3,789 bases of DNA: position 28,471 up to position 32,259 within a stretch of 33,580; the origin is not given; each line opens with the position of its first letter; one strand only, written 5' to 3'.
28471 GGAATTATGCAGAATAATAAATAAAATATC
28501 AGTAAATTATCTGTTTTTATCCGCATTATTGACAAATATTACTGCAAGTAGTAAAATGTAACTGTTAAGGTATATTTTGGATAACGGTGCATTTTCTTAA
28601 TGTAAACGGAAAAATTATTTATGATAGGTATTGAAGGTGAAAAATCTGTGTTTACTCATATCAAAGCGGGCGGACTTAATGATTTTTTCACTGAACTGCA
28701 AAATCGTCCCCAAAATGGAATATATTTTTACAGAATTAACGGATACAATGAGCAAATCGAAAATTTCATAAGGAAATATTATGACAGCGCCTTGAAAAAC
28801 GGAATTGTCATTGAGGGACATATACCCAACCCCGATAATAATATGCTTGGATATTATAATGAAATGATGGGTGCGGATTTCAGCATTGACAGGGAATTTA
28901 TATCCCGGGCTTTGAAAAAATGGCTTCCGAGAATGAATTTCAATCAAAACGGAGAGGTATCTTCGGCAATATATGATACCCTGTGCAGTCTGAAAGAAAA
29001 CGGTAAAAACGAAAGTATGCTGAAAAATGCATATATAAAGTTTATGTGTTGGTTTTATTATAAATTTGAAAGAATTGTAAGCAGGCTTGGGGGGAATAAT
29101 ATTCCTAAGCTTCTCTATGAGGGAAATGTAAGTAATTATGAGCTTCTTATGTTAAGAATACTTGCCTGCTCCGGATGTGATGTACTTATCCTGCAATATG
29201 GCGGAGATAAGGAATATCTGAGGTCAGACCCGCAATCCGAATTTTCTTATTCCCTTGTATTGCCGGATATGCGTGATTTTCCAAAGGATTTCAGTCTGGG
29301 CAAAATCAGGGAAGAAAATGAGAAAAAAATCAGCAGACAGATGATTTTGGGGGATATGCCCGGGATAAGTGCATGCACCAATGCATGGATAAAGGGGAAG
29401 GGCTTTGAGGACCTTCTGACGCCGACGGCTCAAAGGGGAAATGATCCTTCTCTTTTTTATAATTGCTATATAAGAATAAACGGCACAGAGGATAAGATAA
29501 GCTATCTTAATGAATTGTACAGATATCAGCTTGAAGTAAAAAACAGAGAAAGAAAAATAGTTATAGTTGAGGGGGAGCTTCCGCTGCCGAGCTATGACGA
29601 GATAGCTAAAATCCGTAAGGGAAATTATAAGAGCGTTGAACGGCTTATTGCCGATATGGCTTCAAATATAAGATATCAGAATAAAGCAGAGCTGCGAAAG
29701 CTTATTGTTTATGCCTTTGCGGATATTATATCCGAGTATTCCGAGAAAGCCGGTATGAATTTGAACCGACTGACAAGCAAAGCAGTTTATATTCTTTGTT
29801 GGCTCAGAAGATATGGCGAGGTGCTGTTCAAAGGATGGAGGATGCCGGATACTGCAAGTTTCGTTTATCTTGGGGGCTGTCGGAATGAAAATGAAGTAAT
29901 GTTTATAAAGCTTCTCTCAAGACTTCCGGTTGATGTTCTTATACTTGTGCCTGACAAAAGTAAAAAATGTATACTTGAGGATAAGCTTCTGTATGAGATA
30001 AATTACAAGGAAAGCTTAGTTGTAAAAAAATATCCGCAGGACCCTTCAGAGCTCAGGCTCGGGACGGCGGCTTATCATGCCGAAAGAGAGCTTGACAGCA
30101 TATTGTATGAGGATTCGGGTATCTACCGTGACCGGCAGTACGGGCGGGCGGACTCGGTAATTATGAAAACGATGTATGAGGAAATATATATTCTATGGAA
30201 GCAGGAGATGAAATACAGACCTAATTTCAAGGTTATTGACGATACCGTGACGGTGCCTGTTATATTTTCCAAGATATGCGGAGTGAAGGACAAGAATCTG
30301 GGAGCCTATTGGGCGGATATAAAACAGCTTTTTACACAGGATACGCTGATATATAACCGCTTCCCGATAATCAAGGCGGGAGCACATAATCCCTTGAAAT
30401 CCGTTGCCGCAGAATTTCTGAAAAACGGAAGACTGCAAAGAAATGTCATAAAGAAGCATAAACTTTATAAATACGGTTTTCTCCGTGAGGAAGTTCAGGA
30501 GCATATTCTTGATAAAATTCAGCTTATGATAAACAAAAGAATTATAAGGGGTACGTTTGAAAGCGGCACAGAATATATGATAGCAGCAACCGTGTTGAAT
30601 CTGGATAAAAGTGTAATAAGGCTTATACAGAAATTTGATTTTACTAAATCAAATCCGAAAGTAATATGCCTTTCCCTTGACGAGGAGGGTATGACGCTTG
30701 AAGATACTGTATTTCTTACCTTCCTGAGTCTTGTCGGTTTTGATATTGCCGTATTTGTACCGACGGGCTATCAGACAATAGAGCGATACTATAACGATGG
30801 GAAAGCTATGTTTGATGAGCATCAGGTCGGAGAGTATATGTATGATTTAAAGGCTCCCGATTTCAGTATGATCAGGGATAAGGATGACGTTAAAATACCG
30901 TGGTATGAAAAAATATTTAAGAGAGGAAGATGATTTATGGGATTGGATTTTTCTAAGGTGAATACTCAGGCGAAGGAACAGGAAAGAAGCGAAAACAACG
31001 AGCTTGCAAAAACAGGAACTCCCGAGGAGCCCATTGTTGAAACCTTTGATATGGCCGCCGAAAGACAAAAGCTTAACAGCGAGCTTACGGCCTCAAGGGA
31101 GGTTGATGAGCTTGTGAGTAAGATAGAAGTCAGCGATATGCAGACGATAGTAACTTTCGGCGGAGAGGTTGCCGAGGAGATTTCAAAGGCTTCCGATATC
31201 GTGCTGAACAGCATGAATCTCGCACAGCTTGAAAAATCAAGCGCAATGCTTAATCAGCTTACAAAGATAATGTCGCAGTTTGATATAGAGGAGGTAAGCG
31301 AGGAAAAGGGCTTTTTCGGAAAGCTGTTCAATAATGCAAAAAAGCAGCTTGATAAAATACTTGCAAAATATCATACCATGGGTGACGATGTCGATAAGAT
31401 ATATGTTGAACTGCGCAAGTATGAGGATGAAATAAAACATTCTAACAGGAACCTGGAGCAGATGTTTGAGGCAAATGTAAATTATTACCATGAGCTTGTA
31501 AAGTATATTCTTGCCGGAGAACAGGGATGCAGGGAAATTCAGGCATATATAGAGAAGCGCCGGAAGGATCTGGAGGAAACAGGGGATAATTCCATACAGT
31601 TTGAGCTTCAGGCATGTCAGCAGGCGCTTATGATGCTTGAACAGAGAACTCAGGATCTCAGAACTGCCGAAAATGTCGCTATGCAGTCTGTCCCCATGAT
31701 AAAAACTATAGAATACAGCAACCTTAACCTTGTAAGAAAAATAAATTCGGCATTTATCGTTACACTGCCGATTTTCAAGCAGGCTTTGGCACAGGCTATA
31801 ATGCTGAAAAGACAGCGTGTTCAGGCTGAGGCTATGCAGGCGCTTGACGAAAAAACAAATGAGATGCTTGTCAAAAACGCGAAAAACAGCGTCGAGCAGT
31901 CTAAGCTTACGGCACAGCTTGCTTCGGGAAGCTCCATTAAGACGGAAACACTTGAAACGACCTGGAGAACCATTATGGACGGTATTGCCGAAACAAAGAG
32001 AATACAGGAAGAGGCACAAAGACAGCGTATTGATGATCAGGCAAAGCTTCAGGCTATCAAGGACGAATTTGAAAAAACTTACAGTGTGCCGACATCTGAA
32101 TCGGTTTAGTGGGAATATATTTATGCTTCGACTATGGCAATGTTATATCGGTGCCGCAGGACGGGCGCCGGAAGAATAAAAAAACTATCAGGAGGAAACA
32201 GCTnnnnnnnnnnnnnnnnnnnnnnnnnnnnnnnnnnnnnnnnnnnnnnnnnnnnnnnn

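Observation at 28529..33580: Ter-type operon: YceG-like, TelA, TerD, divergent TerD and a P-type ATPase, with no TerC or TerB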

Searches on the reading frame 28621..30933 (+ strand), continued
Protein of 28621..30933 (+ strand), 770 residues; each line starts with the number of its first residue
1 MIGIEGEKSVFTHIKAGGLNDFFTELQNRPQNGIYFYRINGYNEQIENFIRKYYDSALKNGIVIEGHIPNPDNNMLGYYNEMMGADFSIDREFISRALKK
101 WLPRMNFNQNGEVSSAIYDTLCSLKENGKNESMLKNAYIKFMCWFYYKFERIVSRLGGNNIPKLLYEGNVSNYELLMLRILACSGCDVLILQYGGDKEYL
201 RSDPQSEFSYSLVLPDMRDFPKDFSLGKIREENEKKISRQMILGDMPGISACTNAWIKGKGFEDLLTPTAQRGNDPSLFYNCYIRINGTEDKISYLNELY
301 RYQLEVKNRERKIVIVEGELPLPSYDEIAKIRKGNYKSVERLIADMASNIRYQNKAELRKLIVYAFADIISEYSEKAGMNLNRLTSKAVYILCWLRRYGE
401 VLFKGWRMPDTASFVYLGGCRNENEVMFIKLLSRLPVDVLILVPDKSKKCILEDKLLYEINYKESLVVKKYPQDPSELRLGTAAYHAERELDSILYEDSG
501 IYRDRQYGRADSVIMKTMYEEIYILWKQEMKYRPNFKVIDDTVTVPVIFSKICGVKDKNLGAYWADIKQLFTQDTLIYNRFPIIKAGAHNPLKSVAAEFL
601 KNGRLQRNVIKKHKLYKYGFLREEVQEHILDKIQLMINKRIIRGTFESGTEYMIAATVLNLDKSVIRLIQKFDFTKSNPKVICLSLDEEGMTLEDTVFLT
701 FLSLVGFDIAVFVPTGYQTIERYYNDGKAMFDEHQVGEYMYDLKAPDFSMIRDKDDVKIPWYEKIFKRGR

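Call 83: get_annotated_region(hit=H30, flank=7000)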
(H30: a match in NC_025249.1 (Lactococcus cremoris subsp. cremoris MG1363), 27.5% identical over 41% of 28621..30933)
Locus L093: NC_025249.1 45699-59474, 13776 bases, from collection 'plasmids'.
description: Lactococcus cremoris subsp. cremoris MG1363 plasmid pFI430, complete sequence
organism: Lactococcus cremoris subsp. cremoris MG1363 (NCBI taxid 416870)
taxonomy: Bacteria; Bacillota; Bacilli; Lactobacillales; Streptococcaceae; Lactococcus; Lactococcus cremoris; Lactococcus cremoris subsp. cremoris MG1363
host: -; source: -; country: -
typing (MOB-suite, as given by PLSDB): mobilizable; relaxase MOBP
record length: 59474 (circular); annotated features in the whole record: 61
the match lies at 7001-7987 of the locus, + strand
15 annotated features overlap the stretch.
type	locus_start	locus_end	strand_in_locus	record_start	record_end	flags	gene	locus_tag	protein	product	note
CDS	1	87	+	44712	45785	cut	xerS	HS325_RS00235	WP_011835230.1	tyrosine recombinase XerS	GO:0015074 - DNA integration [Evidence IEA]; GO:0006310 - DNA recombination [Evidence IEA]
CDS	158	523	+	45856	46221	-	-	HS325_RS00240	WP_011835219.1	type II toxin-antitoxin system RelE/ParE family toxin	-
CDS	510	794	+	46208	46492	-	-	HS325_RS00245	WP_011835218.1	helix-turn-helix transcriptional regulator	-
CDS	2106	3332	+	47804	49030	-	-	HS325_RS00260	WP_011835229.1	HpcH/HpaI aldolase/citrate lyase family protein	-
CDS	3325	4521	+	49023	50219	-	-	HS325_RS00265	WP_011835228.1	phosphoribosyltransferase domain-containing protein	-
CDS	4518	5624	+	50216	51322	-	-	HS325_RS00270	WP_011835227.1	cysteine protease StiP family protein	-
CDS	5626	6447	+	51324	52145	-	-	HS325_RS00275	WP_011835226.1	hypothetical protein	-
CDS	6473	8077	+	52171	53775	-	-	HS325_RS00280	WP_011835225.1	YceG family protein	-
CDS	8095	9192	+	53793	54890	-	-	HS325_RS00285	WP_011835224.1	toxic anion resistance protein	-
CDS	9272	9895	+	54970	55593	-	-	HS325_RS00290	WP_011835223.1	TerD family protein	GO:0006950 - response to stress [Evidence IEA]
CDS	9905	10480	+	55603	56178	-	-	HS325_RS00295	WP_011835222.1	TerD family protein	GO:0006950 - response to stress [Evidence IEA]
CDS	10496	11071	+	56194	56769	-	-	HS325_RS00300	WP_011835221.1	TerD family protein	GO:0006950 - response to stress [Evidence IEA]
CDS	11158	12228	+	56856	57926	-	-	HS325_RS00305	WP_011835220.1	DUF475 domain-containing protein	-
CDS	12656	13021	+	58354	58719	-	-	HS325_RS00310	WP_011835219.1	type II toxin-antitoxin system RelE/ParE family toxin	-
CDS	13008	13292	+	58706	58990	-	-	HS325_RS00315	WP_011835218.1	helix-turn-helix transcriptional regulator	-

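Call 84: search_protein_families(library=pfam, proteins=[L093:11158-12228:+, L093:5626-6447:+, L092:11857-14094:+, L093:6473-8077:+], max_evalue=0.01)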
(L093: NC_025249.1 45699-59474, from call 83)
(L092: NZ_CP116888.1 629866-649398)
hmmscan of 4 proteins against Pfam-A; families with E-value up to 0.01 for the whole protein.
L093:11158-12228:+ (356 aa): 2 families
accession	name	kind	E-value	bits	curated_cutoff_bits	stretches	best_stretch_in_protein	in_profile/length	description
PF04332.21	DUF475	-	2.5e-113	379.2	27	1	42-350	1-292/293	Protein of unknown function (DUF475)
PF03741.22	TerC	-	6.9e-15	55.7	27.8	2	35-173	5-105/178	Integral membrane protein TerC family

L093:5626-6447:+ (273 aa): 0 families

L092:11857-14094:+ (745 aa): 0 families

L093:6473-8077:+ (534 aa): 1 family
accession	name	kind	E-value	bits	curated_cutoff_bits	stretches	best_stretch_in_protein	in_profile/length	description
PF14266.11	YceG_bac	-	1.4e-56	192.4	25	2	275-503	1-212/250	YceG domain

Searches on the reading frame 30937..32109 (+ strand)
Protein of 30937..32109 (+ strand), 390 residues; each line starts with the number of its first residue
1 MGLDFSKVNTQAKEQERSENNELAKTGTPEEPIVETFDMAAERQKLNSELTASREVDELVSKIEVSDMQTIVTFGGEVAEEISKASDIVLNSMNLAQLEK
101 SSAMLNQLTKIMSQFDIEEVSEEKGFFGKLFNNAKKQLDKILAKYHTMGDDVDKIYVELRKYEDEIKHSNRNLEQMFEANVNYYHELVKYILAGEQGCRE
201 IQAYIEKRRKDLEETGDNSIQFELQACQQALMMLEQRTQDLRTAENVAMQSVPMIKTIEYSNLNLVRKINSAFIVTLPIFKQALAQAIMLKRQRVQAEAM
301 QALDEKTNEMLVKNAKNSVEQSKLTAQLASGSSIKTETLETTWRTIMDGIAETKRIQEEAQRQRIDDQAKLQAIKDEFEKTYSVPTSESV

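Call 5: search_protein_families(library=pfam, proteins=[window:30937-32109:+], max_evalue=0.1)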
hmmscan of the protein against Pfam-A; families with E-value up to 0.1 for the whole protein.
window:30937-32109:+ (390 aa): 2 families
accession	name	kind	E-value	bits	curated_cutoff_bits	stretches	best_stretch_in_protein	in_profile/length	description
PF05816.16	TelA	-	4.6e-100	335.4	30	1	56-381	1-329/332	Toxic anion resistance protein (TelA)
PF09432.15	THP2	-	0.025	15.1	28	1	111-170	14-71/129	Tho complex subunit THP2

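Call 22: search_protein_families(library=ncbifam, proteins=[window:30937-32109:+], max_evalue=0.001)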
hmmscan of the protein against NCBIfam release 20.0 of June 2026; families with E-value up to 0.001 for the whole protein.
window:30937-32109:+ (390 aa): 0 families

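Call 32: search_protein_families(library=padloc, proteins=[window:30937-32109:+], max_evalue=0.001)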
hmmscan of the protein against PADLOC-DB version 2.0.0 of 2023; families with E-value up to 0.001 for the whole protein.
window:30937-32109:+ (390 aa): 0 families

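Call 64: search_solved_structures(query=window:30937-32109:+, max_evalue=1)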
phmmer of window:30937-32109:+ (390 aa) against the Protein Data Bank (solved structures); distinct sequences matched with E-value up to 1: 0.
